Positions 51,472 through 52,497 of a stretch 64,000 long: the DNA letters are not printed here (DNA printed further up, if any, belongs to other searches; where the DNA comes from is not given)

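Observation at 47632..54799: Duplicated ArnB/ArnC/ArnT-like triads: aminotransferase + polyprenyl-P-sugar synthase + dedicated GT-C, twice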

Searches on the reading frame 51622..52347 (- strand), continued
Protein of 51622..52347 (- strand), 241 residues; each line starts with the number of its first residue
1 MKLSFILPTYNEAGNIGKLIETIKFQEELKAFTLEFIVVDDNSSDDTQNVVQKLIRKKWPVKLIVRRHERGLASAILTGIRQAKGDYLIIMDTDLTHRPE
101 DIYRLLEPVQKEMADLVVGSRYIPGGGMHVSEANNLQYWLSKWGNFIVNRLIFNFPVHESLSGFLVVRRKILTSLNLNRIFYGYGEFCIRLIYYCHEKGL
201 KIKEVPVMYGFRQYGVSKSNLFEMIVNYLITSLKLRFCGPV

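Call 84: search_protein_families(library=ncbifam, proteins=[L064:7784-8845:+, L064:9576-9977:+, L064:11110-12114:+, L066:4225-5832:+, L067:3590-4507:+, L064:5873-6973:+, L064:9983-11113:+], max_evalue=0.00001)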
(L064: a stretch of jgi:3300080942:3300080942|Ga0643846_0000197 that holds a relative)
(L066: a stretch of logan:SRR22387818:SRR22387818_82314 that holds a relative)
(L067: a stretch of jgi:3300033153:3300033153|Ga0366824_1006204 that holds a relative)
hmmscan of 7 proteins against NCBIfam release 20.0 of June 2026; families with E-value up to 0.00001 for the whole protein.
L064:7784-8845:+ (353 aa): 8 families
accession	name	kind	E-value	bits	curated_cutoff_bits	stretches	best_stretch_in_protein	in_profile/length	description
TIGR01472.1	gmd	equivalog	2.2e-119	398.6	415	1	7-323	1-341/342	GDP-mannose 4,6-dehydratase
TIGR01181.1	dTDP_gluc_dehyt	equivalog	1.2e-27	96.8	365.1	1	9-323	2-314/321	dTDP-glucose 4,6-dehydratase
TIGR01179.1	galE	equivalog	3.1e-23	82.1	262.3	1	9-325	2-325/332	UDP-glucose 4-epimerase GalE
TIGR04180.1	EDH_00030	hypoth_equivalog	2.5e-22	79.3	475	1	10-307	2-296/297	NAD-dependent 4,6-dehydratase LegB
TIGR02622.1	CDP_4_6_dhtase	equivalog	3.4e-22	79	278.45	1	6-172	4-172/352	CDP-glucose 4,6-dehydratase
NF007582.0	PRK10217.1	equivalog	3.4e-15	56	698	1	7-324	2-335/355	dTDP-glucose 4,6-dehydratase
NF007490.0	PRK10084.1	subfamily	1.6e-11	43.8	649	1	10-323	4-337/361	dTDP-glucose 4,6-dehydratase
NF043036.1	ErythonDh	equivalog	5.4e-08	32.4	325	1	9-171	3-167/321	D-erythronate dehydrogenase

L064:9576-9977:+ (133 aa): 1 family
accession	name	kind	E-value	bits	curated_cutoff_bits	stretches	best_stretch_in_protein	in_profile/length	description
TIGR04366.1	cupin_WbuC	subfamily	5.7e-09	35.9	42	1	36-132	34-127/132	WbuC family cupin fold metalloprotein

L064:11110-12114:+ (334 aa): 1 family
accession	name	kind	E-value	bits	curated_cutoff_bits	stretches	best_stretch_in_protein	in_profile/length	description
TIGR00374.1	TIGR00374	subfamily_domain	1.9e-25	90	43.2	1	10-316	1-308/323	flippase-like domain-containing protein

L066:4225-5832:+ (535 aa): 0 families

L067:3590-4507:+ (305 aa): 16 families
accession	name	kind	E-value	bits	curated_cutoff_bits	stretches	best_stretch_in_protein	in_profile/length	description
NF001986.0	PRK00779.1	subfamily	3.1e-123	410.8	306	1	2-304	4-304/307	ornithine carbamoyltransferase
TIGR00658.1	orni_carb_tr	equivalog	3.9e-118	394.1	280.85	1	4-304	1-303/304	ornithine carbamoyltransferase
NF011380.0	PRK14805.1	equivalog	3.2e-101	338.4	421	1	4-304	2-300/302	ornithine carbamoyltransferase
TIGR04384.1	putr_carbamoyl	exception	9.9e-95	317.4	500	1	5-304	1-307/330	putrescine carbamoyltransferase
NF003286.0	PRK04284.1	subfamily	7.1e-82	275.2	515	1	2-301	5-327/332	ornithine carbamoyltransferase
NF002470.0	PRK01713.1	equivalog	9e-64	216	545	1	1-269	5-279/334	ornithine carbamoyltransferase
NF011379.0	PRK14804.1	equivalog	1.9e-58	198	373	1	4-304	7-309/311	ornithine carbamoyltransferase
NF009213.0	PRK12562.1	subfamily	3.9e-54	184.2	559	1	4-269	7-279/334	ornithine carbamoyltransferase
NF003384.0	PRK04523.1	equivalog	1.5e-47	162.3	288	1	2-304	2-333/336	N-acetylornithine carbamoyltransferase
NF002032.1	PRK00856.1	equivalog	3.5e-44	151.2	263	1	4-303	1-296/297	aspartate carbamoyltransferase catalytic subunit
TIGR00670.1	asp_carb_tr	equivalog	9.7e-43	146.4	236.95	1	4-304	1-303/304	aspartate carbamoyltransferase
NF006046.0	PRK08192.1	equivalog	1.6e-31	109.8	512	1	4-302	7-315/339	aspartate carbamoyltransferase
NF008853.0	PRK11891.1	equivalog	1.4e-24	86.5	560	1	4-301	89-395/430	aspartate carbamoyltransferase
NF010387.0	PRK13814.1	equivalog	2.2e-17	62.9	660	1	3-300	5-299/310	aspartate carbamoyltransferase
TIGR03316.1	ygeW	equivalog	5.2e-16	58.5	500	1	6-230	21-273/391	knotted carbamoyltransferase YgeW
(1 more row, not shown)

L064:5873-6973:+ (366 aa): 15 families
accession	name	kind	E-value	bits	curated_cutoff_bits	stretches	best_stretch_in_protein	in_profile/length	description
TIGR04181.1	NHT_00031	hypoth_equivalog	1.6e-111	372.7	420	1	4-345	1-359/359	LegC family aminotransferase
TIGR03588.1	PseC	equivalog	4.3e-92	308.9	423.5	1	3-362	1-378/380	UDP-4-amino-4,6-dideoxy-N-acetyl-beta-L-altrosamine transaminase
NF008687.0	PRK11706.1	equivalog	5.6e-71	239.3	375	1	3-364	1-374/375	dTDP-4-amino-4,6-dideoxygalactose transaminase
NF008658.2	PRK11658.1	equivalog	2e-67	227.5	631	1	2-312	3-322/379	UDP-4-amino-4-deoxy-L-arabinose aminotransferase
TIGR02379.1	ECA_wecE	subfamily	1.5e-60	205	434.85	1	3-364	1-375/376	dTDP-4-amino-4,6-dideoxy-D-glucose transaminase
TIGR04427.1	PLP_DesI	equivalog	1.3e-58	199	650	1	22-361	41-380/390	dTDP-4-dehydro-6-deoxyglucose aminotransferase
NF011936.0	PRK15407.1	equivalog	3.7e-57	194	423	2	4-211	37-251/440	lipopolysaccharide biosynthesis protein RfbH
NF041364.1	GntC_guanitoxin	equivalog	4.4e-10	39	415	1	57-155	69-174/356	guanitoxin biosynthesis PLP-dependent (S)-gamma-hydroxy-L-arginine cyclodehydratase GntC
NF006488.0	PRK08912.1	equivalog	1.4e-07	30.8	498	1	52-126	91-164/387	aminotransferase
NF006230.0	PRK08363.1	equivalog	2.3e-07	29.9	534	1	56-155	101-206/398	alanine aminotransferase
NF005816.0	PRK07682.1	equivalog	3.8e-07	29.1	620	1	54-156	96-204/390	aminotransferase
NF004770.0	PRK06108.1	subfamily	4.1e-07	29.2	422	1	52-154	100-209/396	pyridoxal phosphate-dependent aminotransferase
NF005817.0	PRK07683.1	equivalog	6.3e-07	28.4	575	1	53-128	94-171/387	aminotransferase A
TIGR03947.1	viomycin_VioD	equivalog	2.9e-06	26.4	390.9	1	54-126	75-147/359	capreomycidine synthase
TIGR01976.1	am_tr_V_VC1184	hypoth_equivalog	3.9e-06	26.4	352.35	1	66-158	99-198/401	cysteine desulfurase-like protein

L064:9983-11113:+ (376 aa): 7 families
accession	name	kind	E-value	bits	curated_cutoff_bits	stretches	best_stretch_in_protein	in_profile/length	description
TIGR04181.1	NHT_00031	hypoth_equivalog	4.4e-108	361.4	420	1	2-356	1-358/359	LegC family aminotransferase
TIGR03588.1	PseC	equivalog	2.8e-83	279.9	423.5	1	1-375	1-379/380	UDP-4-amino-4,6-dideoxy-N-acetyl-beta-L-altrosamine transaminase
NF008658.2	PRK11658.1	equivalog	9.5e-63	212.1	631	1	2-329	5-334/379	UDP-4-amino-4-deoxy-L-arabinose aminotransferase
NF008687.0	PRK11706.1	equivalog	3e-62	210.5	375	1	1-375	1-373/375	dTDP-4-amino-4,6-dideoxygalactose transaminase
TIGR04427.1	PLP_DesI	equivalog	3.9e-56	190.8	650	1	18-373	39-380/390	dTDP-4-dehydro-6-deoxyglucose aminotransferase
NF011936.0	PRK15407.1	equivalog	1.7e-52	178.6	423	2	2-214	37-249/440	lipopolysaccharide biosynthesis protein RfbH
TIGR02379.1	ECA_wecE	subfamily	7.9e-46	156.5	434.85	1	1-369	1-368/376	dTDP-4-amino-4,6-dideoxy-D-glucose transaminase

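Call 85: search_protein_families(library=pfam, proteins=[L064:9576-9977:+, L066:4225-5832:+, L066:8288-10918:+], max_evalue=0.001)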
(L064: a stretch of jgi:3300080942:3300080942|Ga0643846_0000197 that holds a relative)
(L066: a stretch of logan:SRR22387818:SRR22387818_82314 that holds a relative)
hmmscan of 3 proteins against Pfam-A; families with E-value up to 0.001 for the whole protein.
L064:9576-9977:+ (133 aa): 0 families

L066:4225-5832:+ (535 aa): 1 family
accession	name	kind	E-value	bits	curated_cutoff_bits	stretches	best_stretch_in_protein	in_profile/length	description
PF13231.12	PMT_2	-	0.0008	20.1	26.1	1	63-223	4-159/160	Dolichyl-phosphate-mannose-protein mannosyltransferase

L066:8288-10918:+ (877 aa): 0 families

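Call 92: search_solved_structures(query=L064:9576-9977:+, max_evalue=1)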
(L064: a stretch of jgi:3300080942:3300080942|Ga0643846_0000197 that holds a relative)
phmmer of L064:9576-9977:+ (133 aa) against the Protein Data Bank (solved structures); distinct sequences matched with E-value up to 1: 0.
